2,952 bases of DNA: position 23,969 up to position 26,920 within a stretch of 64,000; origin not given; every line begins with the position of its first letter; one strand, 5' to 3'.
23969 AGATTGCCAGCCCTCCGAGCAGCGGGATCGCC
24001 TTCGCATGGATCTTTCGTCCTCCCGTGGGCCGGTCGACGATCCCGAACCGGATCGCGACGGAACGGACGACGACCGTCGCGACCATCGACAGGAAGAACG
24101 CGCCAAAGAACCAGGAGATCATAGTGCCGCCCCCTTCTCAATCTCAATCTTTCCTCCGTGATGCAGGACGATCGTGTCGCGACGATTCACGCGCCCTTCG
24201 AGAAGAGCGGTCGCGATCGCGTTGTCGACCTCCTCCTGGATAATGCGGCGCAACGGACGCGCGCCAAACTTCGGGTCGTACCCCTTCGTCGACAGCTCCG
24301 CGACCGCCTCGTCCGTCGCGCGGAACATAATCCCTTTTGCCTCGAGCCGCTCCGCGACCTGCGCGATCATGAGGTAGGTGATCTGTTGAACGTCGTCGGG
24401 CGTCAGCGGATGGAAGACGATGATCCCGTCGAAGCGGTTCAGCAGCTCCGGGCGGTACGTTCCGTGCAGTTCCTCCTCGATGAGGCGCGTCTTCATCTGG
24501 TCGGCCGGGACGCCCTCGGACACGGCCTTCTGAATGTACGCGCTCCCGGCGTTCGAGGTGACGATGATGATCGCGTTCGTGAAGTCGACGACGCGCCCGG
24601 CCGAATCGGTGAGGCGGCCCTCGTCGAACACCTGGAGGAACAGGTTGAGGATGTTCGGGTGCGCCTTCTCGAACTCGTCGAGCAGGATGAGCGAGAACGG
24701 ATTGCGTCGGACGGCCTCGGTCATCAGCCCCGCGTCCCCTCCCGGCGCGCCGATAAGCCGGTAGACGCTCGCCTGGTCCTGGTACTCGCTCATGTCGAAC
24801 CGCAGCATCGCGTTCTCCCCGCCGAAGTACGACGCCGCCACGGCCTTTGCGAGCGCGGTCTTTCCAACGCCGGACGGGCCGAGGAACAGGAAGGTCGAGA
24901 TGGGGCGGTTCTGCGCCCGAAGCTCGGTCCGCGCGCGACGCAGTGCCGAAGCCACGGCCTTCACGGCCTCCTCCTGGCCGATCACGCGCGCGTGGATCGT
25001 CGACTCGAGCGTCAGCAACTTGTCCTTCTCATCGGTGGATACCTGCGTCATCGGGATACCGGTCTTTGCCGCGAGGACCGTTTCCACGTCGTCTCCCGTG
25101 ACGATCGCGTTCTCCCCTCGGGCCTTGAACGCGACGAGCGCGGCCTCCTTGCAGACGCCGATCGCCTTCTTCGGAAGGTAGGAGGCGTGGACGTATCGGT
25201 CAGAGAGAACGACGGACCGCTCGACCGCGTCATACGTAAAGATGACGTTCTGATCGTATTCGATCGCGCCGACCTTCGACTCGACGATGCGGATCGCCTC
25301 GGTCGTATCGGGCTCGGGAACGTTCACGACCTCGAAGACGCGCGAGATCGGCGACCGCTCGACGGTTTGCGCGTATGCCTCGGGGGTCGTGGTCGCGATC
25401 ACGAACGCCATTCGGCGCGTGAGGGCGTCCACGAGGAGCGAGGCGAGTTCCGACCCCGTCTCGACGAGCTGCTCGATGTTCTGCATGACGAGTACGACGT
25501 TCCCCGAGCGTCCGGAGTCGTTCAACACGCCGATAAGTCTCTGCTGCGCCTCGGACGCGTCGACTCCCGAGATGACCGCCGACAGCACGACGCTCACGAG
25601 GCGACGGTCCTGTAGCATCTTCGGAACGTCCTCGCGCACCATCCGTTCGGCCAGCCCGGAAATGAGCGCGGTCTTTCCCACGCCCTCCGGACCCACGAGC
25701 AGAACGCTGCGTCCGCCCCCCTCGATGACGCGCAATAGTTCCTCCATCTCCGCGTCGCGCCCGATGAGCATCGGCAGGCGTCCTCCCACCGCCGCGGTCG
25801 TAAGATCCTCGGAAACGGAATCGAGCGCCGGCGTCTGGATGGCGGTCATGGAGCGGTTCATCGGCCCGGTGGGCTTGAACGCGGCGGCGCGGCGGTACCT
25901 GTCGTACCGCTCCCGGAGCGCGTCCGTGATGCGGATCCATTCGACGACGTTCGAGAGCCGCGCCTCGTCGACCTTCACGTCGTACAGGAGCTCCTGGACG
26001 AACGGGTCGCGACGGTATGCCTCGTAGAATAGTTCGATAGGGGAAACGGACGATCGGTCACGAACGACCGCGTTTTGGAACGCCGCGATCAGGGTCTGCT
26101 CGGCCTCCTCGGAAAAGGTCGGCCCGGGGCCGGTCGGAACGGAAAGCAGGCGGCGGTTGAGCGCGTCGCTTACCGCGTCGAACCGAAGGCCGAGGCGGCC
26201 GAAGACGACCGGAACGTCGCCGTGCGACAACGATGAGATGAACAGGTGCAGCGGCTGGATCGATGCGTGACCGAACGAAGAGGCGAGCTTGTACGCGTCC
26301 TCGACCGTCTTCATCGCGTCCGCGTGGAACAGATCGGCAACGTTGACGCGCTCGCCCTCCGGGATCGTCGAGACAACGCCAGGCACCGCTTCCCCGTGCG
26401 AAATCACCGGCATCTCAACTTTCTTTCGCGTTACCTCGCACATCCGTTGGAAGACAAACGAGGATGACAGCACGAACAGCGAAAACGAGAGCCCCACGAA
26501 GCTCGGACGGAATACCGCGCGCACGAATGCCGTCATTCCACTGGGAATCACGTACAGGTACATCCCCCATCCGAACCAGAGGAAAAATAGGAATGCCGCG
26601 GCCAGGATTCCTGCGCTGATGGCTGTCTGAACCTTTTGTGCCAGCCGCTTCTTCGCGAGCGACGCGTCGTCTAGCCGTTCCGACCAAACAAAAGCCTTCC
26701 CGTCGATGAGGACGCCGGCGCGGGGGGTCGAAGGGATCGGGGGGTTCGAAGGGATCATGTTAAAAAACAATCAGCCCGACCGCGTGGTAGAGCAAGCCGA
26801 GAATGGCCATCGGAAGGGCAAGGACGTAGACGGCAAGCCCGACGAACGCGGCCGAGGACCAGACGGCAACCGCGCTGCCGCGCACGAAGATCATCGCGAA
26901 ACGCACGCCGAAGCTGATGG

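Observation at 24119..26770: Membrane-anchored ClpC-like AAA+ unfoldase in an operon with a GT4 phospho-sugar transferase and a DUF192 protein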

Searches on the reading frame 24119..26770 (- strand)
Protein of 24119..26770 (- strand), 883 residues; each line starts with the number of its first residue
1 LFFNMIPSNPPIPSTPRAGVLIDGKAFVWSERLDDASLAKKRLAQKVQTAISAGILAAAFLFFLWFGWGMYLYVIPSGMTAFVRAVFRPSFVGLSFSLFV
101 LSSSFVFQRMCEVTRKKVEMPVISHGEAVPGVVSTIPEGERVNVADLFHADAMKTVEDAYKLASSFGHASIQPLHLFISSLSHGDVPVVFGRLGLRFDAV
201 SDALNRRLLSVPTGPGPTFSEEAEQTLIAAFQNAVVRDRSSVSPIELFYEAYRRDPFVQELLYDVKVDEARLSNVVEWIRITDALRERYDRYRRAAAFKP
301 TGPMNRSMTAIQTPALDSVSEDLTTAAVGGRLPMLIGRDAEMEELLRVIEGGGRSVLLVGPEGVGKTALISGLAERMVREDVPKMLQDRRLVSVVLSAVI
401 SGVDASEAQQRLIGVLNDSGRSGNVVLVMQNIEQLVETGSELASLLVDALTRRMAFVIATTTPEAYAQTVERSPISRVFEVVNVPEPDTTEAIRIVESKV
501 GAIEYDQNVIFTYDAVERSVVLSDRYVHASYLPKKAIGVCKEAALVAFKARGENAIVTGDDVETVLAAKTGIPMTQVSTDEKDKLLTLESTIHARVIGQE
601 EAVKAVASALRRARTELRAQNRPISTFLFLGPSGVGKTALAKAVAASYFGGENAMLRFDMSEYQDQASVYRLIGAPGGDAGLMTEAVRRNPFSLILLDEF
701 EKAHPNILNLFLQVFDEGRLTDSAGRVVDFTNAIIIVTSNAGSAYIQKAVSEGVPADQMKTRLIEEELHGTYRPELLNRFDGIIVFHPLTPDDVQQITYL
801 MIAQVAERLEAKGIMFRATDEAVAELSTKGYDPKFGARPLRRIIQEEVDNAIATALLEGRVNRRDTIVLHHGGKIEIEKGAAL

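Call 3: search_protein_families(library=pfam, proteins=[window:24119-26770:-], max_evalue=0.01)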
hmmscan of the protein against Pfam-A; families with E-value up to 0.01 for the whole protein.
window:24119-26770:- (883 aa): 37 families (the best 25 are shown)
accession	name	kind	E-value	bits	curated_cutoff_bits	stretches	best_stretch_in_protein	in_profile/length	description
PF07724.20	AAA_2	-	3.6e-50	170.7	27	1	622-781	1-164/166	AAA domain (Cdc48 subfamily)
PF10431.15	ClpB_D2-small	-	1.2e-22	80.2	21.9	1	789-868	1-80/81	C-terminal, D2-small domain, of ClpB protein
PF00004.35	AAA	-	3.3e-18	66.8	21.2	2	628-740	2-109/131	ATPase family associated with various cellular activities (AAA)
PF13191.12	AAA_16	-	6.1e-13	50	32.6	1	335-381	2-52/167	AAA ATPase domain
PF07728.20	AAA_5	-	1.3e-12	48.4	22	1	627-743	2-125/139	AAA domain (dynein-related subfamily)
PF13401.12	AAA_22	-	4e-08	34.1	27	0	352-435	4-96/130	AAA domain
PF12775.13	AAA_7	-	2.4e-07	30.9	25.8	1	343-381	23-61/181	P-loop containing dynein motor region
PF01637.24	ATPase_2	-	3e-07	30.9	33.2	1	337-377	3-44/225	ATPase domain predominantly from Archaea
PF05729.18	NACHT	-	4.7e-07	30.2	26.7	0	355-385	2-32/167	NACHT domain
PF17871.7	AAA_lid_9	-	1.3e-06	28.6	22.8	1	490-566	3-78/104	AAA lid domain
PF13521.12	AAA_28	-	4.4e-06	27.4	27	0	356-379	2-25/164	AAA domain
PF20703.3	nSTAND1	-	4.4e-06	27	27.1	1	336-498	17-198/379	Novel STAND NTPase 1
PF03193.22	RsgA_GTPase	-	4.9e-06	26.9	30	0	604-645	87-127/174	RsgA GTPase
PF06068.19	TIP49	-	5.1e-06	26.3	23.8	0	345-383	42-79/347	TIP49 P-loop domain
PF20720.3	nSTAND3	-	7.6e-06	26.1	27.2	0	627-652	20-45/155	Novel STAND NTPase 3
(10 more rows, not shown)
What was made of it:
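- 24155..24403 (-): D2-small domain with sensor-2 GARPLRR. PF10431, E 1.2e-22 (call 3).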
